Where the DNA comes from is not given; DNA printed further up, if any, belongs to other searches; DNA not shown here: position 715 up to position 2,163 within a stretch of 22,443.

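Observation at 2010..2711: Uncharacterised HExxH-motif ORF wedged between sucC and sucD with translational-coupling overlaps on both sides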

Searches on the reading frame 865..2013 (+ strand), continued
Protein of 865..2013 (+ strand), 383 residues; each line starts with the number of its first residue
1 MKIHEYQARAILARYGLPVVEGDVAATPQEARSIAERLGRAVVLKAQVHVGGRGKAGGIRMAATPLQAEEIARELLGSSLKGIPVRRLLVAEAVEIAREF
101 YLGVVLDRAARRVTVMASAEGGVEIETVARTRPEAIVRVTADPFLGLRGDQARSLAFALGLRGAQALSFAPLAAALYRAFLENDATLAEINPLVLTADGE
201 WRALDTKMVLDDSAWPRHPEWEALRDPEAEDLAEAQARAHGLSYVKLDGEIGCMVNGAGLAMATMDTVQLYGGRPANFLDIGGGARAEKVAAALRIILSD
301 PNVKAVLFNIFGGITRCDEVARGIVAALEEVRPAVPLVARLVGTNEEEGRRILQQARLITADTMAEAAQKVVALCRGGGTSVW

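Call 73: search_protein_families(library=pfam, proteins=[L054:3001-3840:+, L054:7197-7571:+, L054:4202-4939:+], max_evalue=1)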
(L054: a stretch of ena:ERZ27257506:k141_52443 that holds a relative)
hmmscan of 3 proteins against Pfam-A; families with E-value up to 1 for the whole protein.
L054:3001-3840:+ (280 aa): 2 families
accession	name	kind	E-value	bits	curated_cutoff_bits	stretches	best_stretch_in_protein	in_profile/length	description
PF07737.17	ATLF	-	0.0023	18.1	27.4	1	172-268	111-192/193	Anthrax toxin lethal factor, N- and C-terminal domain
PF21006.2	NHase_beta_N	-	0.029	14.9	21.5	0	230-259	66-95/115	Nitrile hydratase beta subunit, N-terminal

L054:7197-7571:+ (125 aa): 2 families
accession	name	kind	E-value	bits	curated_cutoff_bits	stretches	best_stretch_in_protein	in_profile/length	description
PF13366.12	PDDEXK_3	-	1.4e-43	148.4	22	1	5-121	2-117/117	PD-(D/E)XK nuclease superfamily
PF01930.23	Cas_Cas4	-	0.034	14.7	22.7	1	49-98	46-91/160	Domain of unknown function DUF83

L054:4202-4939:+ (246 aa): 2 families
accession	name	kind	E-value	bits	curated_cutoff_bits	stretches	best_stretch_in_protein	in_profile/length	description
PF13704.12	Glyco_tranf_2_4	-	0.0067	17.3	27.5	1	37-105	21-86/98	Glycosyl transferase family 2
PF12804.13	NTP_transf_3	-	0.25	11.9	27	1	51-122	50-117/160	MobA-like NTP transferase domain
